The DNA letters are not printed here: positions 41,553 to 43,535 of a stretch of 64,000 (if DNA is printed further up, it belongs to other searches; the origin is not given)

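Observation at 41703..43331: Unusual fusion: T1-type BTB + long pentapeptide-repeat solenoid + C-terminal TLDc domain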

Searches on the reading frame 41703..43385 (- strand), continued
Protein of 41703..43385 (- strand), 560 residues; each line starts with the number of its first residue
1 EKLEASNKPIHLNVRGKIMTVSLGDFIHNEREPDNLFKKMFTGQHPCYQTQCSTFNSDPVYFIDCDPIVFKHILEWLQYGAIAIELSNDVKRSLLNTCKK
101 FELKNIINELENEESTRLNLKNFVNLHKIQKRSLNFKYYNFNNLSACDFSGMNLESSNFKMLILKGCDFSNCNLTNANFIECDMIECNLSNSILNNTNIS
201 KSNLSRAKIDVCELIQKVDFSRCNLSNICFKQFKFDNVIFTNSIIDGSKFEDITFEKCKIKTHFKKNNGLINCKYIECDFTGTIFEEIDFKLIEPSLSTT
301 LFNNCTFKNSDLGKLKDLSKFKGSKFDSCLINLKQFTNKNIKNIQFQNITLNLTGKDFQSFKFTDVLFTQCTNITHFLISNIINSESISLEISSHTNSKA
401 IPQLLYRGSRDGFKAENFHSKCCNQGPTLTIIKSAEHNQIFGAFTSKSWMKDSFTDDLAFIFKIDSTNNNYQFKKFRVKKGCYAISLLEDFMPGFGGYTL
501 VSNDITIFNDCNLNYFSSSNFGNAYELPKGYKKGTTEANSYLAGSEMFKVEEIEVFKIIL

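Call 13: search_protein_families(library=pfam, proteins=[window:41703-43385:-, P0002, P0003, P0004, P0005, P0006, P0007, P0008], max_evalue=0.01)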
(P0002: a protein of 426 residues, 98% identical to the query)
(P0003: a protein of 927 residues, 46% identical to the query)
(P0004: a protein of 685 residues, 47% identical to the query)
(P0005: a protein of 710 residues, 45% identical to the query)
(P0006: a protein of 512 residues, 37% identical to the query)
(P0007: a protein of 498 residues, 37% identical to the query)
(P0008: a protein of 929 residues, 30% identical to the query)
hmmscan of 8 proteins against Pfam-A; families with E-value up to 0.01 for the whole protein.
window:41703-43385:- (560 aa): 5 families
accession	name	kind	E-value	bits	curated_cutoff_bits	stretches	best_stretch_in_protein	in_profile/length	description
PF07534.22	TLD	-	1e-21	78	24.5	1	383-558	7-169/170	TLDc domain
PF13599.13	Pentapeptide_4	-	9.3e-20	70.9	38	4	164-231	3-69/78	Pentapeptide repeat region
PF00805.28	Pentapeptide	-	9.2e-17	60.7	20.2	3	172-208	1-37/40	Pentapeptide repeats (8 copies)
PF13576.12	Pentapeptide_3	-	7.7e-09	36.1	27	1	164-198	6-43/48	Pentapeptide repeats (9 copies)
PF02214.28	BTB_2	-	9.8e-05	23.1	21.4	1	10-94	1-77/94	BTB/POZ domain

P0002 (426 aa): 5 families
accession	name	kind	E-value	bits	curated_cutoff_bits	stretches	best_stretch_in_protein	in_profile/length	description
PF00805.28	Pentapeptide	-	2.7e-20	72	20.2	3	284-320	1-37/40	Pentapeptide repeats (8 copies)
PF13599.13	Pentapeptide_4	-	3.3e-16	59.5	38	2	256-326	3-73/78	Pentapeptide repeat region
PF13576.12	Pentapeptide_3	-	1.2e-10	41.8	27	1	276-310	6-43/48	Pentapeptide repeats (9 copies)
PF23894.2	LD_SV2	-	0.00013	22.6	29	0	330-397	25-92/92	SV2A/B/C luminal domain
PF02214.28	BTB_2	-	0.00016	22.4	21.4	1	122-206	1-77/94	BTB/POZ domain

P0003 (927 aa): 7 families
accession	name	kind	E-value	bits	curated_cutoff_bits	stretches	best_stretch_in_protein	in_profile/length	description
PF00805.28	Pentapeptide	-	4.8e-38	128.7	20.2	5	385-423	2-40/40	Pentapeptide repeats (8 copies)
PF13599.13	Pentapeptide_4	-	1.4e-34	118.4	38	6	395-472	2-78/78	Pentapeptide repeat region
PF07534.22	TLD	-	2.6e-25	89.7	24.5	1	749-925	5-169/170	TLDc domain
PF13576.12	Pentapeptide_3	-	1.5e-17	63.9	27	2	381-425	1-48/48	Pentapeptide repeats (9 copies)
PF23894.2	LD_SV2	-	8.1e-09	36.2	29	2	437-522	13-92/92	SV2A/B/C luminal domain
PF02214.28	BTB_2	-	0.0029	18.4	21.4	0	221-307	1-81/94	BTB/POZ domain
PF13639.12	zf-RING_2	-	0.0052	17.5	27.3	1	44-81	3-44/44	Ring finger domain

P0004 (685 aa): 6 families
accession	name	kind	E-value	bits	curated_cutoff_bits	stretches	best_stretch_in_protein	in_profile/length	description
PF07534.22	TLD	-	1.1e-22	81.2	24.5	1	502-682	4-169/170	TLDc domain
PF00805.28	Pentapeptide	-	7e-20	70.7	20.2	4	284-322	2-40/40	Pentapeptide repeats (8 copies)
PF13599.13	Pentapeptide_4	-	1.5e-14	54.2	38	2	285-346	13-74/78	Pentapeptide repeat region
PF13576.12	Pentapeptide_3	-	5.2e-09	36.6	27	1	308-344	4-43/48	Pentapeptide repeats (9 copies)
PF02214.28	BTB_2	-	2.3e-06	28.3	21.4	1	167-244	2-71/94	BTB/POZ domain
PF23894.2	LD_SV2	-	2.5e-06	28.2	29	0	292-373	14-91/92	SV2A/B/C luminal domain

P0005 (710 aa): 8 families
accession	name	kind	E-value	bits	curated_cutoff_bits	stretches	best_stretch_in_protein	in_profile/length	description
PF07534.22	TLD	-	7.8e-22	78.4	24.5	1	532-707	7-169/170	TLDc domain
PF00805.28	Pentapeptide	-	4.2e-19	68.2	20.2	2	376-414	2-40/40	Pentapeptide repeats (8 copies)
PF13599.13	Pentapeptide_4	-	1.6e-13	50.9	38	2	339-412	5-78/78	Pentapeptide repeat region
PF13576.12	Pentapeptide_3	-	1.5e-08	35.1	27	1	376-415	5-47/48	Pentapeptide repeats (9 copies)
PF23894.2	LD_SV2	-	1.4e-07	32.2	29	1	364-437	24-92/92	SV2A/B/C luminal domain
PF02214.28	BTB_2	-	0.00012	22.8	21.4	1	217-286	1-63/94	BTB/POZ domain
PF14634.12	zf-RING_5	-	0.0056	17.1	27.9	1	41-76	2-42/43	zinc-RING finger domain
PF00097.31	zf-C3HC4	-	0.0061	16.8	21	1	41-75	1-40/40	Zinc finger, C3HC4 type (RING finger)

P0006 (512 aa): 3 families
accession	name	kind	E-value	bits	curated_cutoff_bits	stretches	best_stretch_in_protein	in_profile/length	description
PF07534.22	TLD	-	1.8e-25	90.3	24.5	1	338-509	14-169/170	TLDc domain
PF13599.13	Pentapeptide_4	-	1.1e-05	25.8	38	1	259-308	2-51/78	Pentapeptide repeat region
PF02214.28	BTB_2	-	0.0014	19.4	21.4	1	64-138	1-68/94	BTB/POZ domain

P0007 (498 aa): 6 families
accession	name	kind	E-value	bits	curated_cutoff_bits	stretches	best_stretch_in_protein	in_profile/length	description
PF07534.22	TLD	-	5e-22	79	24.5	1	337-496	23-169/170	TLDc domain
PF00805.28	Pentapeptide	-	6.9e-14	51.5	20.2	3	158-194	1-37/40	Pentapeptide repeats (8 copies)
PF13599.13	Pentapeptide_4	-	8.2e-13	48.7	38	1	172-241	5-76/78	Pentapeptide repeat region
PF23894.2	LD_SV2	-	8.9e-08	32.8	29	1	136-205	23-92/92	SV2A/B/C luminal domain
PF13576.12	Pentapeptide_3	-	4.7e-06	27.1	27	1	173-208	10-47/48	Pentapeptide repeats (9 copies)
PF02214.28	BTB_2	-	0.0077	17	21.4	0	35-112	3-75/94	BTB/POZ domain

P0008 (929 aa): 9 families
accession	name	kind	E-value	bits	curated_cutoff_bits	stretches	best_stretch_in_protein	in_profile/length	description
PF00805.28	Pentapeptide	-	2.8e-39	132.7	20.2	5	657-696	1-40/40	Pentapeptide repeats (8 copies)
PF13599.13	Pentapeptide_4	-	5.6e-36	122.9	38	5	673-744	2-73/78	Pentapeptide repeat region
PF13576.12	Pentapeptide_3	-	2.3e-28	98.6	27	5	519-561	3-47/48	Pentapeptide repeats (9 copies)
PF07534.22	TLD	-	2e-24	86.9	24.5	1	749-929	3-169/170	TLDc domain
PF23894.2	LD_SV2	-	9.7e-13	48.7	29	3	393-471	14-92/92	SV2A/B/C luminal domain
PF25296.1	Decapeptide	-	8.8e-05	22.7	45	0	411-468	2-59/74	Decapeptide repeat region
PF02214.28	BTB_2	-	0.00025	21.8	21.4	1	247-343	1-89/94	BTB/POZ domain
PF13923.12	zf-C3HC4_2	-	0.0004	20.6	27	1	60-94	2-40/40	Zinc finger, C3HC4 type (RING finger)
PF14634.12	zf-RING_5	-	0.00049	20.5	27.9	1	60-95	2-42/43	zinc-RING finger domain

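Call 28: predict_structure(alignment_id=A2)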
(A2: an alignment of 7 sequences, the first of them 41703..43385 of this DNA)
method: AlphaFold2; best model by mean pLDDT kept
length: 560 residues; sequences in the alignment: 7
mean_pLDDT: 74.3   pTM: 0.46
mean pLDDT of the five models: 74.3, 72.4, 71.6, 71.0, 63.0
residues with pLDDT >= 90: 145; 70-90: 218; 50-70: 130; < 50: 67
segments of 3 or more residues with pLDDT < 50: 1-4, 12-19, 43-45, 50-58, 114-117, 354-356, 375-401
pLDDT, mean of each block of 10 residues (from residue 1): 51 44 58 52 49 45 59 60 65 75 69 54 58 51 68 83 87 90 92 93 92 83 93 92 91 92 86 89 88 78 91 82 90 77 83 56 78 45 27 30 78 88 86 89 84 71 72 80 71 69 83 87 87 90 92 83
secondary structure, 60 per line:
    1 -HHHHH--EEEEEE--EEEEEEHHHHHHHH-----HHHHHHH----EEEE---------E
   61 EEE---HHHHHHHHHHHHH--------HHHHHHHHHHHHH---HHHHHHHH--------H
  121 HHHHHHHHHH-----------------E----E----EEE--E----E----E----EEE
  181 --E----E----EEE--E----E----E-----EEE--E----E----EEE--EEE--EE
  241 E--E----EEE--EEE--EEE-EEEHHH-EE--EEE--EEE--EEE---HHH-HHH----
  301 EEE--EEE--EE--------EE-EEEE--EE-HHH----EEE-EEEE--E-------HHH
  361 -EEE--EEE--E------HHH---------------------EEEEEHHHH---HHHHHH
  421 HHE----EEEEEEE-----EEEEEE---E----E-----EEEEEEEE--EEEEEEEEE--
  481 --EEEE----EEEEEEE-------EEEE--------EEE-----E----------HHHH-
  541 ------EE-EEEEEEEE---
elements in order: H2-6 E9-14 E17-22 H23-30 H36-42 E47-50 E60-63 H67-79 H88-100 H104-111 H120-130 E158-160 E178-180 E193-195 E214-216 E229-231 E234-236 E239-241 E249-251 E254-256 E259-261 E263-265 E274-276 E279-281 E284-286 E301-303 E306-308 E324-327 E340-342 E344-347 E362-364 E367-369 E403-407 H408-411 H415-422 E428-434 E440-445 E460-467 E470-478 E483-486 E491-497 E505-508 E517-519 H536-539 E550-557

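Call 31: fold_search(model_id=the predicted structure, library=pdb)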
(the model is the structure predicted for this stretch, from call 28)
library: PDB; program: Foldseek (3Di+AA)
matches with E <= 10: 461; with E <= 0.001: 62
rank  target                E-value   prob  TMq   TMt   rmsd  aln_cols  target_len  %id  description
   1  5dns_A                1.8e-07  1.00  0.15  0.33  12.0       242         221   13  t1428 loop variant in P3221 (released 2016-09-28)
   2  5dqa_A                4.0e-07  1.00  0.12  0.24  12.8       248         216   11  t3284 loop variant of beta1 (released 2016-08-31)
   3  5dqa_C                4.3e-07  1.00  0.12  0.25  12.7       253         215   11  t3284 loop variant of beta1 (released 2016-08-31)
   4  4yfo                  4.8e-07  1.00  0.18  0.38  10.6       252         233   15  beta1_ex1 (released 2016-03-16)
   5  3du1                  6.3e-07  1.00  0.16  0.32  12.1       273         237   12  The 2.0 Angstrom Resolution Crystal Structure of HetL, a Pentapeptide Repeat Protein involved in Heterocyst Differentiat (released 2008-11-11)
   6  2xt4_B                8.3e-07  1.00  0.13  0.32  12.6       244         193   13  Structure of the pentapeptide repeat protein AlbG, a resistance factor for the topoisomerase poison albicidin. (released 2010-10-13)
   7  5dn0                  1.3e-06  1.00  0.15  0.32  12.0       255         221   12  t1555 loop variant (released 2016-08-31)
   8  4yei_A                2.5e-06  1.00  0.16  0.38  12.2       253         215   13  Beta1mut synthetic solenoid protein (released 2016-03-09)
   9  4ycq                  2.5e-06  1.00  0.12  0.30  12.1       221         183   12  Beta1 synthetic solenoid protein (released 2016-03-09)
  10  2xt2_A                2.6e-06  1.00  0.13  0.32  12.9       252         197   17  Structure of the pentapeptide repeat protein AlbG, a resistance factor for the topoisomerase poison albicidin. (released 2010-10-13)
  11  6r82_A                2.9e-06  1.00  0.22  0.62   3.6       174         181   17  Crystal structure of the TLDc domain of Skywalker/TBC1D24 from Drosophila melanogaster (released 2019-07-17)
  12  4yc5                  4.1e-06  1.00  0.22  0.52   9.6       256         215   13  Beta1 synthetic solenoid protein (released 2016-03-09)
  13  2xt2_B                4.1e-06  1.00  0.12  0.28  13.1       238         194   17  Structure of the pentapeptide repeat protein AlbG, a resistance factor for the topoisomerase poison albicidin. (released 2010-10-13)
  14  2xt4_A                6.0e-06  1.00  0.14  0.35  12.2       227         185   18  Structure of the pentapeptide repeat protein AlbG, a resistance factor for the topoisomerase poison albicidin. (released 2010-10-13)
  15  6r82_B                1.0e-05  1.00  0.21  0.66   3.5       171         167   18  Crystal structure of the TLDc domain of Skywalker/TBC1D24 from Drosophila melanogaster (released 2019-07-17)
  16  8ar6_A                1.3e-05  1.00  0.22  0.66   3.2       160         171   21  Structure of Delta 57-NCOA7 in space group P41212 (released 2023-05-24)
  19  8ar6_B                1.9e-05  1.00  0.22  0.67   2.9       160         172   21  Structure of Delta 57-NCOA7 in space group P41212 (released 2023-05-24)
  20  8ar6_C                2.0e-05  1.00  0.22  0.67   3.1       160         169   21  Structure of Delta 57-NCOA7 in space group P41212 (released 2023-05-24)
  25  4acj                  2.7e-05  1.00  0.22  0.67   3.2       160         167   20  Crystal structure of the TLDC domain of Oxidation resistance protein 2 from zebrafish (released 2012-02-08)
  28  7obp_B                3.3e-05  1.00  0.22  0.68   3.3       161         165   20  Crystal structure of the human NCOA7-AS TLDc domain (released 2021-07-14)
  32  7uzg_T                4.1e-05  1.00  0.22  0.67   3.0       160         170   21  Rat Kidney V-ATPase lacking subunit H, with SidK and NCOA7B, State 1 (released 2023-11-22)
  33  7obp_A                5.2e-05  1.00  0.23  0.69   5.1       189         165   17  Crystal structure of the human NCOA7-AS TLDc domain (released 2021-07-14)
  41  7obp_F                9.0e-05  1.00  0.21  0.70   2.8       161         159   20  Crystal structure of the human NCOA7-AS TLDc domain (released 2021-07-14)
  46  7u8o_U                1.4e-04  1.00  0.22  0.31   2.8       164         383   18  Structure of porcine V-ATPase with mEAK7 and SidK, Rotary state 2 (released 2022-07-06)
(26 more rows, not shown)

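Call 34: search_protein_representatives(alignment_id=A2)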
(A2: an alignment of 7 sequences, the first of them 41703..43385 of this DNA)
Query: 7 sequences, 531 profile positions. Proteins with E-value up to 0.001 (for the whole library): 102850; up to 1e-10: 27228; up to 1e-30: 1183. The best 150 are listed.
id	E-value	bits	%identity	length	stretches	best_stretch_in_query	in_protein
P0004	4.7e-237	804.4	-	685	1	1-531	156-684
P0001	9.6e-228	773.7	-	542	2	184-529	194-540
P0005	5.1e-227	771.3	-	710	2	1-313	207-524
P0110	3.9e-206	702.4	-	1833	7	374-529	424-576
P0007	7.9e-196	668.3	-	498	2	138-530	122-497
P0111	3.7e-172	590.2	-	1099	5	1-291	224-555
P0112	8.9e-126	437.2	-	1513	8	368-530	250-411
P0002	2.9e-121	422.3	-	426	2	1-222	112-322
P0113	3.5e-120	418.7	-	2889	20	135-235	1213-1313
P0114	2.0e-119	416.2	-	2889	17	141-298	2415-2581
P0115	2.4e-118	412.6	-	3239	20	146-347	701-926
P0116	2.9e-114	399.2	-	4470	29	121-270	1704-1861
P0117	9.3e-114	397.5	-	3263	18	73-286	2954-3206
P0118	5.8e-113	394.9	-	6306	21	137-258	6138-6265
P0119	1.1e-105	370.8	-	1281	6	377-530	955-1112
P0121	9.1e-99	348.0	-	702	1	1-529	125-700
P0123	3.6e-92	326.3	-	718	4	339-529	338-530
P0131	1.8e-81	290.9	-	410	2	349-528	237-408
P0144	4.2e-71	256.7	-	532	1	1-301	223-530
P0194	1.3e-58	215.5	-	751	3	2-287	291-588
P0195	1.6e-58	215.2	-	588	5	9-191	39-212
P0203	1.0e-57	212.5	-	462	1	73-529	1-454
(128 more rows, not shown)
